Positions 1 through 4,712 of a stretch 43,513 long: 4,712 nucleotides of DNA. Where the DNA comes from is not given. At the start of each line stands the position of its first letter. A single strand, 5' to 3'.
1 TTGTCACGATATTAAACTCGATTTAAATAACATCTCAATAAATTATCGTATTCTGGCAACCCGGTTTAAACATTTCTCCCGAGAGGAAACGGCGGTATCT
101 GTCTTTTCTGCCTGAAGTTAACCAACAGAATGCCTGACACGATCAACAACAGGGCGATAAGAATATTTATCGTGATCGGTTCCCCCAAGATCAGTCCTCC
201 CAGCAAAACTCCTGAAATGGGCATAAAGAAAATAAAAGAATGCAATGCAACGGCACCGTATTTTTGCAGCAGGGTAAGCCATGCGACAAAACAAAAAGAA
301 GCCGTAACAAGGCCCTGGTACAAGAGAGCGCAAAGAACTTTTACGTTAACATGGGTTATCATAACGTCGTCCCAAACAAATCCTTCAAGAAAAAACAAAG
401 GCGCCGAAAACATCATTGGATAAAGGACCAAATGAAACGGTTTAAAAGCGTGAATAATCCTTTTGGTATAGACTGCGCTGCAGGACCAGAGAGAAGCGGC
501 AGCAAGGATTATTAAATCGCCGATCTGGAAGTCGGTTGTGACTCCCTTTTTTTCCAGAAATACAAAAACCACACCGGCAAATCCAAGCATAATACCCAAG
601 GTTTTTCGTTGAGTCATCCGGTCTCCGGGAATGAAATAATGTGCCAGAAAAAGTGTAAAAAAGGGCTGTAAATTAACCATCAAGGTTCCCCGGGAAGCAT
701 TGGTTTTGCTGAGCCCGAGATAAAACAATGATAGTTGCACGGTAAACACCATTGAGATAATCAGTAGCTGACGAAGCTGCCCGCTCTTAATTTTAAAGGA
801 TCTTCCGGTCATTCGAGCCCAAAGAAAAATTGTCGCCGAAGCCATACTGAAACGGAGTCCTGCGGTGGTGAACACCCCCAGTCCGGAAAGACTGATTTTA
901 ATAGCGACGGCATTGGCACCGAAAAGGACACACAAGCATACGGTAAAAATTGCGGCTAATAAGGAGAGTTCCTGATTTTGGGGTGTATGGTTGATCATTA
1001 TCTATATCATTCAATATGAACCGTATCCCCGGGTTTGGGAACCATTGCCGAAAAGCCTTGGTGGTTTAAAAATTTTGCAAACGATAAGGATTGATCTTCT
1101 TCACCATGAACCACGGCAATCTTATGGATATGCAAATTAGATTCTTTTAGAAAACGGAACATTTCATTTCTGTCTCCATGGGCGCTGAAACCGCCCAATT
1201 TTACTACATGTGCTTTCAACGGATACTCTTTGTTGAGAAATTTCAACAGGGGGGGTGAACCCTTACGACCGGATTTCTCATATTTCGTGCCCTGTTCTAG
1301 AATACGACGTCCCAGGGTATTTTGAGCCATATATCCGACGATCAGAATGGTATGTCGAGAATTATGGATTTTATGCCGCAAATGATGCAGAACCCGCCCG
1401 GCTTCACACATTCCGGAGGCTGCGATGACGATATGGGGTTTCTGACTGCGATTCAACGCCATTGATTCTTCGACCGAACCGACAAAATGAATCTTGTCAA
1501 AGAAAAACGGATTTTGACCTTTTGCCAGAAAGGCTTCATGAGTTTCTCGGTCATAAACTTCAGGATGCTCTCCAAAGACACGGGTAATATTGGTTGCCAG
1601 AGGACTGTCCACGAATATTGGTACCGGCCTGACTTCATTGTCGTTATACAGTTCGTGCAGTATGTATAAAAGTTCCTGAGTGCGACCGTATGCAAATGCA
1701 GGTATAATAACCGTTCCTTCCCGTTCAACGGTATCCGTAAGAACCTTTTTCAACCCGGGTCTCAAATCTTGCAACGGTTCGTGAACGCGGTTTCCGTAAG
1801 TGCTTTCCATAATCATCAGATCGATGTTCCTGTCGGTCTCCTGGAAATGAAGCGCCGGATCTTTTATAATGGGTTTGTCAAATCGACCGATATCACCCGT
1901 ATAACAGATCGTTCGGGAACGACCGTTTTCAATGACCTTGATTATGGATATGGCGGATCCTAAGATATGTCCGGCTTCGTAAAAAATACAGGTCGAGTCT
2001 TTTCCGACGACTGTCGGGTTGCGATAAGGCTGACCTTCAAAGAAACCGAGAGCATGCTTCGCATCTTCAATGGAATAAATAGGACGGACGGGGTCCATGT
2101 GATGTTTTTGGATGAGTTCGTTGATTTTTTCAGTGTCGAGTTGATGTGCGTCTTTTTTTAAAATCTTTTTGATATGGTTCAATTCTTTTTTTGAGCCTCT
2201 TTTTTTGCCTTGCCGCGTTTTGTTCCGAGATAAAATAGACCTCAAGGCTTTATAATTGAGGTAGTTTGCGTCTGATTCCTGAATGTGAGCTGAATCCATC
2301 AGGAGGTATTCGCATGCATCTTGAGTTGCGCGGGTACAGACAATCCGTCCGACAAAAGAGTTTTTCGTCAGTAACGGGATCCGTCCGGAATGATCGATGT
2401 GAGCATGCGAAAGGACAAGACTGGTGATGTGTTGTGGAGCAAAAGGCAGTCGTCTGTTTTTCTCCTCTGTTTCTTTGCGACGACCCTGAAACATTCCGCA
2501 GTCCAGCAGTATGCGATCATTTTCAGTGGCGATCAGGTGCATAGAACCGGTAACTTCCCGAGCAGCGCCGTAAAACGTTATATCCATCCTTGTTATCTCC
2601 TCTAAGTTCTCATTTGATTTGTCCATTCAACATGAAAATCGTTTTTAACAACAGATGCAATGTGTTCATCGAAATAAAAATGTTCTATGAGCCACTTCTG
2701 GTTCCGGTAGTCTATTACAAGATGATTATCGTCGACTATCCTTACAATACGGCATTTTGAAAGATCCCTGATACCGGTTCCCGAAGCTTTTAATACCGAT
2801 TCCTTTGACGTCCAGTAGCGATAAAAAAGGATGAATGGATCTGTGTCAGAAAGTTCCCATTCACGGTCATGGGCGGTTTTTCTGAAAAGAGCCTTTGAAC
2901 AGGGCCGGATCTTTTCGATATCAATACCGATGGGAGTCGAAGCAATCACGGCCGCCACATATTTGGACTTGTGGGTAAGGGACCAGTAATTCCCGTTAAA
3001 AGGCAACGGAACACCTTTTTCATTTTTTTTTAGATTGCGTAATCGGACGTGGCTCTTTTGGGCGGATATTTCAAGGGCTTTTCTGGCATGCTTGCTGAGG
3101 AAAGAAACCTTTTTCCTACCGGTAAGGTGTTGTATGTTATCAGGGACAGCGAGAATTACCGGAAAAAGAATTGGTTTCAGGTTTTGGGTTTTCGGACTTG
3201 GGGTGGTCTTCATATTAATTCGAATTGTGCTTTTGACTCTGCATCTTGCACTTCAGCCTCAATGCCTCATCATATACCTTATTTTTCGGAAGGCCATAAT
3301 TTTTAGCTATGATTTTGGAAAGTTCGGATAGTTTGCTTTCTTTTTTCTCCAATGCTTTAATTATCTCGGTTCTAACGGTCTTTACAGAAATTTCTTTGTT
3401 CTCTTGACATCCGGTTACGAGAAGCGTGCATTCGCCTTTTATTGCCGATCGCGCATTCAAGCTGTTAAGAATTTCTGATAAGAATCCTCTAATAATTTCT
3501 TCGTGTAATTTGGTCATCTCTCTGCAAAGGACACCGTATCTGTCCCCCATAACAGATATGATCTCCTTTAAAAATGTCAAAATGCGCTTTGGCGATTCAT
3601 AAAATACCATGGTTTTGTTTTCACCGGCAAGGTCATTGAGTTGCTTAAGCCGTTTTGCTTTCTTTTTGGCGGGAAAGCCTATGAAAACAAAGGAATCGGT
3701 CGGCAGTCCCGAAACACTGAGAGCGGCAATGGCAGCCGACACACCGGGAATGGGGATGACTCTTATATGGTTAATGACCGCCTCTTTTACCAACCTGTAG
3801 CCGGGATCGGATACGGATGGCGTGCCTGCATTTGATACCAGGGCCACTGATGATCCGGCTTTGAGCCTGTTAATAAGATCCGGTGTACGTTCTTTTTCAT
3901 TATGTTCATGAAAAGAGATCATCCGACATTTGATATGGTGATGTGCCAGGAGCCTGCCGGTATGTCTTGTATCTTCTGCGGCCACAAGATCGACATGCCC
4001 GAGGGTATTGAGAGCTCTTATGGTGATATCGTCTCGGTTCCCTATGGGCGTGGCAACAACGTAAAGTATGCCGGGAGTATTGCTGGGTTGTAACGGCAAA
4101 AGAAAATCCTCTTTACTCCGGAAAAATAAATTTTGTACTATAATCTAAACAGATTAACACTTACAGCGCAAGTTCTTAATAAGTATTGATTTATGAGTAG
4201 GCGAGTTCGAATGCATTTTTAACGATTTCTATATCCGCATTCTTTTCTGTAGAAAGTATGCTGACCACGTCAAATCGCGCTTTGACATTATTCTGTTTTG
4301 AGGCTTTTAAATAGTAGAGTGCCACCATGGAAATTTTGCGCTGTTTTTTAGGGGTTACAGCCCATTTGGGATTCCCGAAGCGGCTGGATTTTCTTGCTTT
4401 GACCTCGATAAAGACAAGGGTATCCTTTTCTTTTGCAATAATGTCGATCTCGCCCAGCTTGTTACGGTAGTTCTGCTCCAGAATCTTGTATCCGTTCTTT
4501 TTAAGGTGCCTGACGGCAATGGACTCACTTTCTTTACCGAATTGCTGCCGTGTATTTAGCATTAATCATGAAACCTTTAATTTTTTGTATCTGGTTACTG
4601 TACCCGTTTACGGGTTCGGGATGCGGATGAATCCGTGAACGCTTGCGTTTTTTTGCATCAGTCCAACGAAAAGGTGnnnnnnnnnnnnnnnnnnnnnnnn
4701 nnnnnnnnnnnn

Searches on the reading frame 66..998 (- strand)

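Call 62: search_protein_families(library=pfam, proteins=[window:66-998:-], max_evalue=0.00001)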
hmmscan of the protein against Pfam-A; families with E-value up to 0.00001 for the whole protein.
window:66-998:- (310 aa): 1 family
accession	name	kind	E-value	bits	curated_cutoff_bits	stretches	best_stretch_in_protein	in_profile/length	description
PF00892.27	EamA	-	9.5e-34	117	28.2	2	159-294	2-134/135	EamA-like transporter family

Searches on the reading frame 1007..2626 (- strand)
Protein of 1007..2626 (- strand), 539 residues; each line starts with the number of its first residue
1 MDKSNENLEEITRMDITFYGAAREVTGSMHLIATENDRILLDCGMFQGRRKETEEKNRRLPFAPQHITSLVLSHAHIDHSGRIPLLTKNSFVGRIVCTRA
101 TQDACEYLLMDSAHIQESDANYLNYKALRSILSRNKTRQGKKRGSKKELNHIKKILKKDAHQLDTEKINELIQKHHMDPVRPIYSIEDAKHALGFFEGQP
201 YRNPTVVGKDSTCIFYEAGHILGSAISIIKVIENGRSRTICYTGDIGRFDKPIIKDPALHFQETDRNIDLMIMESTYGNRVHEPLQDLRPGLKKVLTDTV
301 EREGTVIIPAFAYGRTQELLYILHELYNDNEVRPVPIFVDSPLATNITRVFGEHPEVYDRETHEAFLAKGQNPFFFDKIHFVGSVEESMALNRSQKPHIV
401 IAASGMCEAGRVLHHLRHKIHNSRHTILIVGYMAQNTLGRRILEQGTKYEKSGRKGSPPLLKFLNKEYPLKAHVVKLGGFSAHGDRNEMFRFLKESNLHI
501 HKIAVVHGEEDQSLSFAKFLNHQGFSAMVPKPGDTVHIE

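Call 62: search_protein_families(library=pfam, proteins=[window:1007-2626:-], max_evalue=0.00001)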
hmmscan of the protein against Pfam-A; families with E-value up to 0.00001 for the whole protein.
window:1007-2626:- (539 aa): 4 families
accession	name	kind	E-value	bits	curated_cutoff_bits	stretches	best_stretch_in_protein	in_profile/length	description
PF10996.14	Beta-Casp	-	1.6e-40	138.8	27.7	1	316-442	1-120/120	Beta-Casp domain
PF07521.17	RMMBL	-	2.3e-11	43.9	21.6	1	468-527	2-60/63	Zn-dependent metallo-hydrolase RNA specificity domain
PF00753.33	Lactamase_B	-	1.9e-10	41.4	22.7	1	26-99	5-76/196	Metallo-beta-lactamase superfamily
PF12706.13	Lactamase_B_2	-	1.7e-06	28.2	27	0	38-106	2-71/200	Beta-lactamase superfamily domain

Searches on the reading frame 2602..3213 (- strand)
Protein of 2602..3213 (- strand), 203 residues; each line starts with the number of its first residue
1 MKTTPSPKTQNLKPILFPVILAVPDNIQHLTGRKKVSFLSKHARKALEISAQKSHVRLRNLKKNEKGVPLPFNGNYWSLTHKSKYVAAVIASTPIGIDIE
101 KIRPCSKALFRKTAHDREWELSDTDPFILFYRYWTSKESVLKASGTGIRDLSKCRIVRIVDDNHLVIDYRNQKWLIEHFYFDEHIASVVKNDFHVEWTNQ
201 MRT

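Call 62: search_protein_families(library=pfam, proteins=[window:2602-3213:-], max_evalue=0.00001)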
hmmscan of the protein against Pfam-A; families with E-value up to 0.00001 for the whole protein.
window:2602-3213:- (203 aa): 1 family
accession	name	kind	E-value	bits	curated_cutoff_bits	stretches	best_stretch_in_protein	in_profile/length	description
PF01648.25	ACPS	-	1.4e-13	51.3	25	1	94-185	1-107/111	4'-phosphopantetheinyl transferase superfamily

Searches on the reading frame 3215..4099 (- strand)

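Call 62: search_protein_families(library=pfam, proteins=[window:3215-4099:-], max_evalue=0.00001)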
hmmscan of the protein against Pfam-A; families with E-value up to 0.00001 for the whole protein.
window:3215-4099:- (294 aa): 1 family
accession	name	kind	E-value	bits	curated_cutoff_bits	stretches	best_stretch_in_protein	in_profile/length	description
PF00590.25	TP_methylase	-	1e-31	111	27.8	1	12-210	2-211/212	Tetrapyrrole (Corrin/Porphyrin) Methylases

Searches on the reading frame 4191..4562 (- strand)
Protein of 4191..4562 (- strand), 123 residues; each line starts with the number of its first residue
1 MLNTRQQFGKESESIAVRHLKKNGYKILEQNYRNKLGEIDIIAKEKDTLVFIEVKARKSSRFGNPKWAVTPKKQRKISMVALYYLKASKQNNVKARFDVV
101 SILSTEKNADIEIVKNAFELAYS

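Call 62: search_protein_families(library=pfam, proteins=[window:4191-4562:-], max_evalue=0.00001)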
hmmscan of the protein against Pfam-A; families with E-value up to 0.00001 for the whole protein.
window:4191-4562:- (123 aa): 2 families
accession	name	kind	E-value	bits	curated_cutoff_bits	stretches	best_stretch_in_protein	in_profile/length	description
PF02021.23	UPF0102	-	2.7e-30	105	23.6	1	13-102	2-80/80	Uncharacterised protein family UPF0102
PF08378.17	NERD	-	1.8e-07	32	22.1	1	9-79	2-80/111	Nuclease-related domain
